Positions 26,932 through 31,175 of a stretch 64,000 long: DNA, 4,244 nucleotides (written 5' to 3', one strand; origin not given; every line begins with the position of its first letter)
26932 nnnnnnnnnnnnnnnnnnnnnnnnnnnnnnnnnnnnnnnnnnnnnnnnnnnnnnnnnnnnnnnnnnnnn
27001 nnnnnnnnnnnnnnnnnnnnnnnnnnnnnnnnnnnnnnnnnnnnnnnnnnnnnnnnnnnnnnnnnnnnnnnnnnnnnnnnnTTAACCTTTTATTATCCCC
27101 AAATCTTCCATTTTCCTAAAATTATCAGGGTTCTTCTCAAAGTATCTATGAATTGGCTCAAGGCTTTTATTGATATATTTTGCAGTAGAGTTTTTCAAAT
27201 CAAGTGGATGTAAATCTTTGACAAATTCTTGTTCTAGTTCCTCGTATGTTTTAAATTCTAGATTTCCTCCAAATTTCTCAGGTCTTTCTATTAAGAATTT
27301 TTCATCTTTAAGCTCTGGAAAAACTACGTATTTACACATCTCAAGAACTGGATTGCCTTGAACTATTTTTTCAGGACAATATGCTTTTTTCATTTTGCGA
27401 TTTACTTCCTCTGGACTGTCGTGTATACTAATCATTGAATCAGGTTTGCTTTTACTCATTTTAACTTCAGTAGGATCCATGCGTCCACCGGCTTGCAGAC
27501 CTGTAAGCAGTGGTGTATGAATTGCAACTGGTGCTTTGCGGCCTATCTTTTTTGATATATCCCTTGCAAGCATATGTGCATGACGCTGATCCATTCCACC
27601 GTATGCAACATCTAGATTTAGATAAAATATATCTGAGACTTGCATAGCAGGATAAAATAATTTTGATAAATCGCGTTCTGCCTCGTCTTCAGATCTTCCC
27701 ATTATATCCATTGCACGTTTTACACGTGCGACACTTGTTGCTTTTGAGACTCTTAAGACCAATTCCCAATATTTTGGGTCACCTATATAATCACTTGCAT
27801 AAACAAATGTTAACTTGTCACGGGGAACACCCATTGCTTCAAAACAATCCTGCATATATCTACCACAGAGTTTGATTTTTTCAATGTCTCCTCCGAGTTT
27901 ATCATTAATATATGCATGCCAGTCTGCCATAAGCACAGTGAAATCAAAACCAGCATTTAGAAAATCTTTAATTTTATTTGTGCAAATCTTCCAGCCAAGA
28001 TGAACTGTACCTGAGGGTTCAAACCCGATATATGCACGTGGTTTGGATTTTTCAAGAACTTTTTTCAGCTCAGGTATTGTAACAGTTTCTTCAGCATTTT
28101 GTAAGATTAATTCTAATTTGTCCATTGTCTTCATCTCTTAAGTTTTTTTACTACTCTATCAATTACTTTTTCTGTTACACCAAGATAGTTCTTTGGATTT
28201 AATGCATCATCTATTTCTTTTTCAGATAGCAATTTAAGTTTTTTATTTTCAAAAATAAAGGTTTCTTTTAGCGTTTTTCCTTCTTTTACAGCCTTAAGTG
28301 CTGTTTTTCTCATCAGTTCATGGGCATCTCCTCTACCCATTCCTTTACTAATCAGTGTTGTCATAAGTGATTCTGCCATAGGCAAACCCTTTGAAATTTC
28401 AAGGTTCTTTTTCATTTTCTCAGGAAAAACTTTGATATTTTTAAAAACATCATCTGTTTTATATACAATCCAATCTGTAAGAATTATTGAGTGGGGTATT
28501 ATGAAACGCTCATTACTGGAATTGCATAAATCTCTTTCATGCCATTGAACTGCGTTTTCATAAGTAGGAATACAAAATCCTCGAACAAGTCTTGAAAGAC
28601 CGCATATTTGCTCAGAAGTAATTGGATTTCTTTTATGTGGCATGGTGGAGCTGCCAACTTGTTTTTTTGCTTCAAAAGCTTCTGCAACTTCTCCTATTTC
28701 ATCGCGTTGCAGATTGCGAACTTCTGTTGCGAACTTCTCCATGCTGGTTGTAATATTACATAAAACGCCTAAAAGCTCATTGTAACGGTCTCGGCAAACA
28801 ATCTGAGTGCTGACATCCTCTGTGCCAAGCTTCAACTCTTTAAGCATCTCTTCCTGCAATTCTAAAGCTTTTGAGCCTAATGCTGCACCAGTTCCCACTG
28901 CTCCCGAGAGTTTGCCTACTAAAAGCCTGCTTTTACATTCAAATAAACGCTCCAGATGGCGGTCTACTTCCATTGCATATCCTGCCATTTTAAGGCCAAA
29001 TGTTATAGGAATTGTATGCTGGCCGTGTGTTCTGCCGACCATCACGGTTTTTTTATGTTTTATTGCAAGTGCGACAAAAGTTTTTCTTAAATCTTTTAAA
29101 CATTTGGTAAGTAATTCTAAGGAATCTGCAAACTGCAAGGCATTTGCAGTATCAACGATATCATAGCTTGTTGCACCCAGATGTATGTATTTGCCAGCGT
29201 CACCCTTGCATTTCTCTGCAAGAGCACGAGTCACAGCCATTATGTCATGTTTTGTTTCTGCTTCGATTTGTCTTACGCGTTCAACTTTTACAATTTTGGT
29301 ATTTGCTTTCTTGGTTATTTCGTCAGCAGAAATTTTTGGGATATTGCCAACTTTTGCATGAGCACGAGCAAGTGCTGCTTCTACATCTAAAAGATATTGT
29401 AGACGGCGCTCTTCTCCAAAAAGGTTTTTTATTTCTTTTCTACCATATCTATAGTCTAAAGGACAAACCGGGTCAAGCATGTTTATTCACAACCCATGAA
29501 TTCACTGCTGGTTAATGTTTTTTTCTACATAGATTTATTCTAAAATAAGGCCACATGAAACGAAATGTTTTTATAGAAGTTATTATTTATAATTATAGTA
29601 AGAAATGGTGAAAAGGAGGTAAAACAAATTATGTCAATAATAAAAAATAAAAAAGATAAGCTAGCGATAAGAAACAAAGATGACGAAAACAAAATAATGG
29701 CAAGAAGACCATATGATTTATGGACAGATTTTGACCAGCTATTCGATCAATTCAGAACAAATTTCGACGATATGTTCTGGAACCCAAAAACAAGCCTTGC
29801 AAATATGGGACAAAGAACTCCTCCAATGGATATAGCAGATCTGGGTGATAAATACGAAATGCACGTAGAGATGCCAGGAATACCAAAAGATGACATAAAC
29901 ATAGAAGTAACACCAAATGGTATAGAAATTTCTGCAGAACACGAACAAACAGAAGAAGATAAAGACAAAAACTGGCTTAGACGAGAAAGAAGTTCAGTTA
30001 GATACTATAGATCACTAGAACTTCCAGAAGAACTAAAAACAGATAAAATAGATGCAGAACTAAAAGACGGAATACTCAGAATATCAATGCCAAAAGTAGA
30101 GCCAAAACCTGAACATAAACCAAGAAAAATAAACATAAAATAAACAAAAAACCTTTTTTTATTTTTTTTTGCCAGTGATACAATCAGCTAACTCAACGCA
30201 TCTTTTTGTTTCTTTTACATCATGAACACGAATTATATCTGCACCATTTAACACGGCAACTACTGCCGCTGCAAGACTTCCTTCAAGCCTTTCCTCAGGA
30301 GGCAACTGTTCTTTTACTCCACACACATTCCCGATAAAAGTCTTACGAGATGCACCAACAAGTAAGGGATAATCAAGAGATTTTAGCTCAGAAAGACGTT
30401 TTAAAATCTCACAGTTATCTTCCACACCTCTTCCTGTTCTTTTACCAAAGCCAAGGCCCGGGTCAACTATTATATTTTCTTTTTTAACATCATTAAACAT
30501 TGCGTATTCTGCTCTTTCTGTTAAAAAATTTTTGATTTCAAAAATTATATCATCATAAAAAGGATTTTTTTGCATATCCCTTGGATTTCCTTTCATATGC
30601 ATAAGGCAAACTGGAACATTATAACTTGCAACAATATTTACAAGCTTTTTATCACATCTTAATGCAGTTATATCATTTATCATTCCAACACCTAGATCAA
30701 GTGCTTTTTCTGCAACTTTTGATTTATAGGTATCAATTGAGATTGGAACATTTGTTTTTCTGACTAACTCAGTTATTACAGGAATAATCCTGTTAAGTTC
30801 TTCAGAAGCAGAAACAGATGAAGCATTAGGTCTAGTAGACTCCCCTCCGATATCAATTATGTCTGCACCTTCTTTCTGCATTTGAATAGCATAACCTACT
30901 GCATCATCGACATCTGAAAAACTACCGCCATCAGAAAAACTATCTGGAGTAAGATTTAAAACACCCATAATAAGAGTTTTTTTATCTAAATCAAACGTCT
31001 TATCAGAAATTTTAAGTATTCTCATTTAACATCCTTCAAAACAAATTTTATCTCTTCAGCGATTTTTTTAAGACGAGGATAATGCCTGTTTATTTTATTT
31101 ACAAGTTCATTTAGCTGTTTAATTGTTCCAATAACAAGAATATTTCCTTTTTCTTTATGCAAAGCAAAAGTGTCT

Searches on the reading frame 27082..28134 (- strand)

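Call 70: search_protein_families(library=pfam, proteins=[window:27082-28134:-], max_evalue=0.0001)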
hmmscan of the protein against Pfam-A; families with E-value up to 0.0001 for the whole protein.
window:27082-28134:- (350 aa): 1 family
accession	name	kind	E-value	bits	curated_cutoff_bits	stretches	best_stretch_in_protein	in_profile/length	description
PF00579.31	tRNA-synt_1b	-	4.2e-51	174.4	21.1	1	29-325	3-291/292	tRNA synthetases class I (W and Y)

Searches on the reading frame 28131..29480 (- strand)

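Call 70: search_protein_families(library=pfam, proteins=[window:28131-29480:-], max_evalue=0.0001)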
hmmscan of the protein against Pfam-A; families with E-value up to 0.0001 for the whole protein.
window:28131-29480:- (449 aa): 2 families
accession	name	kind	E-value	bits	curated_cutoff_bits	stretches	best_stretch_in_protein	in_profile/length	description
PF00206.25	Lyase_1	-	6.4e-58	197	27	1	20-301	13-312/312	Lyase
PF10397.14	ADSL_C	-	3e-16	60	32.7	1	365-443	1-79/79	Adenylosuccinate lyase C-terminus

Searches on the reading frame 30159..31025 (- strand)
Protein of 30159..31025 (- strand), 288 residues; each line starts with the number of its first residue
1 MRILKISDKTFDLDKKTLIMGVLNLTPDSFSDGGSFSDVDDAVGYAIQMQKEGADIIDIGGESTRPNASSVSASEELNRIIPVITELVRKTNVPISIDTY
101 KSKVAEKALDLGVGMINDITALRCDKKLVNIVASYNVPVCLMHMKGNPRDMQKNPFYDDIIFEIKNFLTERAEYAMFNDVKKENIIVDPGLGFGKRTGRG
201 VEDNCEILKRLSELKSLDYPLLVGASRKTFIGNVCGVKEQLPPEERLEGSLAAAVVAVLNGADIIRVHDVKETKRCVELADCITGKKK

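Call 70: search_protein_families(library=pfam, proteins=[window:30159-31025:-], max_evalue=0.0001)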
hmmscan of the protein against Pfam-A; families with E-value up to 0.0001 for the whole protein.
window:30159-31025:- (288 aa): 1 family
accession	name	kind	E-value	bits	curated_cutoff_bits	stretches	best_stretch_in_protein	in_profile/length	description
PF00809.28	Pterin_bind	-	2.8e-82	276.5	25.5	1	20-268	1-244/244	Pterin binding enzyme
